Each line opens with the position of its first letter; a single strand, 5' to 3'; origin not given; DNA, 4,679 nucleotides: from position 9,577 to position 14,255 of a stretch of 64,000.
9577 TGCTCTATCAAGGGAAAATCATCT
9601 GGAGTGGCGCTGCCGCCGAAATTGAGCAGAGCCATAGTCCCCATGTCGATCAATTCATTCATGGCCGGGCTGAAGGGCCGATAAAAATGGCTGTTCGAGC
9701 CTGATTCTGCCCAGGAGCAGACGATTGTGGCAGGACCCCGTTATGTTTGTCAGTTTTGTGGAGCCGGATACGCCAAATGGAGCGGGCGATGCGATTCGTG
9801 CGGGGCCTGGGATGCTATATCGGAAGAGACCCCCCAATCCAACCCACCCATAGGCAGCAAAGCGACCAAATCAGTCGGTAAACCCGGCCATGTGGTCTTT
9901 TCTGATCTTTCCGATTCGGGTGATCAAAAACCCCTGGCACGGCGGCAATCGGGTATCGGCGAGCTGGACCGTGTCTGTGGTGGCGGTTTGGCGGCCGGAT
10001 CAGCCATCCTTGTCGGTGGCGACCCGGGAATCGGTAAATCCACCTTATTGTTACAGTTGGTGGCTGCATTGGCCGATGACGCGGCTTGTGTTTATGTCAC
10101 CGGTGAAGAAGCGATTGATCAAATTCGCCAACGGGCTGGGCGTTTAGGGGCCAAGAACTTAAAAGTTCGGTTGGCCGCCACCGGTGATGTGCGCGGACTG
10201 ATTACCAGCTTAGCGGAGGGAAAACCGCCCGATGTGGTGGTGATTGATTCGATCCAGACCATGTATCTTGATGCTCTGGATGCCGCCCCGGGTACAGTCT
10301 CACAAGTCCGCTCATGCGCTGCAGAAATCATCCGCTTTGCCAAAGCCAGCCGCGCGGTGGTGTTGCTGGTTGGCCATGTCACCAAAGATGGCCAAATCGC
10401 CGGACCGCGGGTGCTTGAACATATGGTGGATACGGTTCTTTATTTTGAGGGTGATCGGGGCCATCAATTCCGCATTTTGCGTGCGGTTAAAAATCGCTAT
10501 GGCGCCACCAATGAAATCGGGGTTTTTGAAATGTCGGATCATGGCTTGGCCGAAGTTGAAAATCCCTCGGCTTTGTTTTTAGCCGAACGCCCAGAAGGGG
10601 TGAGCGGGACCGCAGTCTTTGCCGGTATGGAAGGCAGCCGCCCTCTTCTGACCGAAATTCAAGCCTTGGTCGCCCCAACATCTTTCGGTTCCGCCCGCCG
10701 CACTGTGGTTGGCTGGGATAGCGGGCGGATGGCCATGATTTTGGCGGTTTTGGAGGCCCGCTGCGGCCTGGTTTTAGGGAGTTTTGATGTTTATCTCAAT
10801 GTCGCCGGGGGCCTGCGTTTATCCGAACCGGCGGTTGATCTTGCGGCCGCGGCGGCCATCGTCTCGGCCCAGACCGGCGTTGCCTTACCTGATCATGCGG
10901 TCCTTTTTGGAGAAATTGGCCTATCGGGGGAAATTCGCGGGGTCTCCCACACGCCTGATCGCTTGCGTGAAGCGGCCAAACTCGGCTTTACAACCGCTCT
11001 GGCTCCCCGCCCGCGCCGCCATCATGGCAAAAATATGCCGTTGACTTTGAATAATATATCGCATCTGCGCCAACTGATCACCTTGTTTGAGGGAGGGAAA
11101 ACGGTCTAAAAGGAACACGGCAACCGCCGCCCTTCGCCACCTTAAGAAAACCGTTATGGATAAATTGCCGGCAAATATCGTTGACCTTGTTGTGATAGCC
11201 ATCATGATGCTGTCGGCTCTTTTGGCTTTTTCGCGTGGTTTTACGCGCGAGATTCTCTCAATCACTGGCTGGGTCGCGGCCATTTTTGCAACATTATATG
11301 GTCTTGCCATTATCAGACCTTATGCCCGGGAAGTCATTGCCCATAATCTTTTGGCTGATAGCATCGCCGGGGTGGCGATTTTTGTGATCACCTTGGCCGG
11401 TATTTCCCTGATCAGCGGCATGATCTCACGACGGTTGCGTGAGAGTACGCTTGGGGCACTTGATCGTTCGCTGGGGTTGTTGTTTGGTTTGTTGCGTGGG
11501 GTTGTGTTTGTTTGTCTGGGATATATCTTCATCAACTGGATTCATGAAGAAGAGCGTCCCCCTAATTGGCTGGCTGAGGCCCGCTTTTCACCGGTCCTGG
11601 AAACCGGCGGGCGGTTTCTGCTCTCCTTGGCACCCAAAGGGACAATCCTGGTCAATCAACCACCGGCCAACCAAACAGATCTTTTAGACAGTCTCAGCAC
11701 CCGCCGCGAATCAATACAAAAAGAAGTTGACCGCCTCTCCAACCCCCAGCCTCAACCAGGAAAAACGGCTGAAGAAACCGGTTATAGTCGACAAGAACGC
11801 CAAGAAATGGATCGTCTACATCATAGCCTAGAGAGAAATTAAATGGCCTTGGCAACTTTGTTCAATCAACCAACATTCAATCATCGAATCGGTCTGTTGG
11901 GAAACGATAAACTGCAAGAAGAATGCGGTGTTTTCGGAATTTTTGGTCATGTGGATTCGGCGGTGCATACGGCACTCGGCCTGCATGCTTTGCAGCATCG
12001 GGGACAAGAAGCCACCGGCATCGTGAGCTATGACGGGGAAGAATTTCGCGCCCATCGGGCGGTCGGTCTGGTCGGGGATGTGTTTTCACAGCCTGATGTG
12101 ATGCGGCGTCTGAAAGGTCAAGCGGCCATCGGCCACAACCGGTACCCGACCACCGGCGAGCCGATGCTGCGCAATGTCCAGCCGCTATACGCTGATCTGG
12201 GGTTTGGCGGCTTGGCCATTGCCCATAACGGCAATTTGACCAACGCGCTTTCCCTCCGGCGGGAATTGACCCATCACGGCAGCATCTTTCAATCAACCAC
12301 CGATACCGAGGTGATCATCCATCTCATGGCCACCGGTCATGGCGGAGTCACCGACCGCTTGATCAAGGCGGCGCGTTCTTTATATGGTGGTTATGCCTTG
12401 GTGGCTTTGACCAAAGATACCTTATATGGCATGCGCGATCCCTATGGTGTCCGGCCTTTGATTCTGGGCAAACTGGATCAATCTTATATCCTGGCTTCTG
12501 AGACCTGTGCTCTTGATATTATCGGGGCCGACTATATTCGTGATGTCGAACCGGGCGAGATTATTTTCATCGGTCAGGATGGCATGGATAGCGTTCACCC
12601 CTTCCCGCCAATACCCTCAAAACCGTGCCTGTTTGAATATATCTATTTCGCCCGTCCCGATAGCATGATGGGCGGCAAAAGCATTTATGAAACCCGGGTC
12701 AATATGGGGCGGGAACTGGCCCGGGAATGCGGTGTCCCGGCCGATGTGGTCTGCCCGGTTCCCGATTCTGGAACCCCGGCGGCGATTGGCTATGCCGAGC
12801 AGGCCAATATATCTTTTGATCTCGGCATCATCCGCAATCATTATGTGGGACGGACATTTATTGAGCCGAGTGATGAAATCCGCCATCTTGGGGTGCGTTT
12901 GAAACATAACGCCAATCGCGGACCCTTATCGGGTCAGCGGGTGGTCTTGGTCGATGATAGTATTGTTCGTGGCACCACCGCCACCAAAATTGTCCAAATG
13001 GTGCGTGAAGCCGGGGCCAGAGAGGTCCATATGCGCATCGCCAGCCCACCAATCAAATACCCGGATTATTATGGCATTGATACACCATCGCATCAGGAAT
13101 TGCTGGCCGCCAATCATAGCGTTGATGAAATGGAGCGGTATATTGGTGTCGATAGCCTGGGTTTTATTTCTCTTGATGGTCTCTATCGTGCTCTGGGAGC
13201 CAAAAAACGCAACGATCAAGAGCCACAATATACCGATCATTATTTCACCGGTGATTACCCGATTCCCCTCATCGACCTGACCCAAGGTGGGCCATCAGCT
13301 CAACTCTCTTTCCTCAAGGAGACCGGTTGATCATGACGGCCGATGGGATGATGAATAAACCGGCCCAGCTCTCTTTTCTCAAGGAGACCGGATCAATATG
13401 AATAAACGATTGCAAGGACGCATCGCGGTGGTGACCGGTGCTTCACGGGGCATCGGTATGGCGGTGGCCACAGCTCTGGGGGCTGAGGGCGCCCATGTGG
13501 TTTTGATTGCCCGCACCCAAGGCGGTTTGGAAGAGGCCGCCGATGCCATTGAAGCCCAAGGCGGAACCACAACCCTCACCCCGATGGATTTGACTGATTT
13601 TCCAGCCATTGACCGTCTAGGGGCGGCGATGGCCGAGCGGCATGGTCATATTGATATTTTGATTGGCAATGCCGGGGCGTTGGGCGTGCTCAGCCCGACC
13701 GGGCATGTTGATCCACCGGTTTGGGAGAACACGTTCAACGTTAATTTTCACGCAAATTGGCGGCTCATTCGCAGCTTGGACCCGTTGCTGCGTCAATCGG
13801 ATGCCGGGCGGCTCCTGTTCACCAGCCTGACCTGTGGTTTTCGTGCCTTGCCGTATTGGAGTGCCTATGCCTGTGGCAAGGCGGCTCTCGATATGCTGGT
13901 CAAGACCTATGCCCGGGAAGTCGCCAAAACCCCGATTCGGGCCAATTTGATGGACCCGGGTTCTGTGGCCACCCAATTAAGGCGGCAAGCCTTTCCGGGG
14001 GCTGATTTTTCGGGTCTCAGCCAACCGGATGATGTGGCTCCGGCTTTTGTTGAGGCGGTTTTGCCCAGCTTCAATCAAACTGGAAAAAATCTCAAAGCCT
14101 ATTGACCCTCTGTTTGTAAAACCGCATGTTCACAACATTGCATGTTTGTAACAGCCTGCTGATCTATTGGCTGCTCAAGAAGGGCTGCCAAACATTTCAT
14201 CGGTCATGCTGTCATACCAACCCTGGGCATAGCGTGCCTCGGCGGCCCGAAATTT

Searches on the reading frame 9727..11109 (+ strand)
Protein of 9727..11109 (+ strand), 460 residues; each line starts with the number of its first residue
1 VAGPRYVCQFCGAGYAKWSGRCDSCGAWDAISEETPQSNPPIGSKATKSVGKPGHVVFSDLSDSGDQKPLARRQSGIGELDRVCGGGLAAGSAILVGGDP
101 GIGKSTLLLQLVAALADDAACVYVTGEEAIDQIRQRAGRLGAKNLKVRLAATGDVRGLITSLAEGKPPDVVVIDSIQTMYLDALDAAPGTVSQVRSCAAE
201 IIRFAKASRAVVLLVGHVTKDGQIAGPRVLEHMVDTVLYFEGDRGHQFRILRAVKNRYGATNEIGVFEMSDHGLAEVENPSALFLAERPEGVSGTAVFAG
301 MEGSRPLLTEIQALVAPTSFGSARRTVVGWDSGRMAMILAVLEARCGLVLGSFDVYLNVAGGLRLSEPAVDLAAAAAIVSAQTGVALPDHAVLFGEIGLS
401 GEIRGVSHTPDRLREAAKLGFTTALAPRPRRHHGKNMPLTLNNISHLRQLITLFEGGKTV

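Call 40: search_protein_families(library=pfam, proteins=[window:9727-11109:+], max_evalue=0.000001)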
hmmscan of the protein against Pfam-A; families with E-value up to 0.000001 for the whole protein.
window:9727-11109:+ (460 aa): 3 families
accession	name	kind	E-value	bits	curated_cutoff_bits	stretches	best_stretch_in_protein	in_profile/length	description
PF13481.12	AAA_25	-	1.4e-18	67.7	27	1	73-223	15-195/195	AAA domain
PF06745.19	ATPase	-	6e-16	58.9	26.6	1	74-142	2-72/231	KaiC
PF18073.7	Zn_ribbon_LapB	-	8.1e-08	32.3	25.7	1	6-33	1-28/28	Rubredoxin metal binding domain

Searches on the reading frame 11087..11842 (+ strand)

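Call 40: search_protein_families(library=pfam, proteins=[window:11087-11842:+], max_evalue=0.000001)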
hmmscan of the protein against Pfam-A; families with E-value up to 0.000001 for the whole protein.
window:11087-11842:+ (251 aa): 1 family
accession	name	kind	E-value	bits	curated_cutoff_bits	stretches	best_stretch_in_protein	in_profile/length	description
PF02674.22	Colicin_V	-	9.7e-32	110.4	29.3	1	32-173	1-141/144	Colicin V production protein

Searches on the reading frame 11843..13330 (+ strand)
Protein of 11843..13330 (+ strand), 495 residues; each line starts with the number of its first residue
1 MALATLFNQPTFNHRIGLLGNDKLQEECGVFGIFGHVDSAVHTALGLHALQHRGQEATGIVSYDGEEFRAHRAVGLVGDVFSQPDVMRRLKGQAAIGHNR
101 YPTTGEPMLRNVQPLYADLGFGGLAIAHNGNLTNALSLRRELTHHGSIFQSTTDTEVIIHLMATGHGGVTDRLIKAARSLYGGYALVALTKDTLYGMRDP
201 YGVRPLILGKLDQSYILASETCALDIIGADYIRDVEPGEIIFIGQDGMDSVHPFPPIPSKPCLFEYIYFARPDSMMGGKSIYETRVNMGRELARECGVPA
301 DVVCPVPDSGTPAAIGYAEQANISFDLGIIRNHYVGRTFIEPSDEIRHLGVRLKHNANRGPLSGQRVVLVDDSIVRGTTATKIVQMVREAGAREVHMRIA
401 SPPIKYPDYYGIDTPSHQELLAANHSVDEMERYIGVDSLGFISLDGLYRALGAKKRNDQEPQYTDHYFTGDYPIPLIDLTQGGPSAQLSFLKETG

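Call 40: search_protein_families(library=pfam, proteins=[window:11843-13330:+], max_evalue=0.000001)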
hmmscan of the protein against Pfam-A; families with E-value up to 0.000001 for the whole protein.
window:11843-13330:+ (495 aa): 2 families
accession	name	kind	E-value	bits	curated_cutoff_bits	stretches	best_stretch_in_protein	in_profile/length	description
PF13537.11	GATase_7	-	1.9e-18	67.1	25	1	111-224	12-121/123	Glutamine amidotransferase domain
PF13522.11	GATase_6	-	1.2e-17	64.6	27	1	91-220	9-130/130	Glutamine amidotransferase domain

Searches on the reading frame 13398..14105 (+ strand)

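Call 41: search_protein_families(library=pfam, proteins=[window:13398-14105:+], max_evalue=0.000001)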
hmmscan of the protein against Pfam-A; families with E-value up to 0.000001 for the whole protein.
window:13398-14105:+ (235 aa): 4 families
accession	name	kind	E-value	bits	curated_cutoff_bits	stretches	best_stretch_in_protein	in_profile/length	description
PF00106.31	adh_short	-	5.5e-44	150.4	26.6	1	9-199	2-191/195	short chain dehydrogenase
PF13561.12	adh_short_C2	-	1.5e-32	113.5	27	1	14-197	1-183/236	Enoyl-(Acyl carrier protein) reductase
PF08659.16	KR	-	1.1e-08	35.7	22.6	1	11-173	4-165/180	KR domain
PF23441.1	SDR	-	5.3e-07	29.7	27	1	9-196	9-200/258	SDR-like rossmann domain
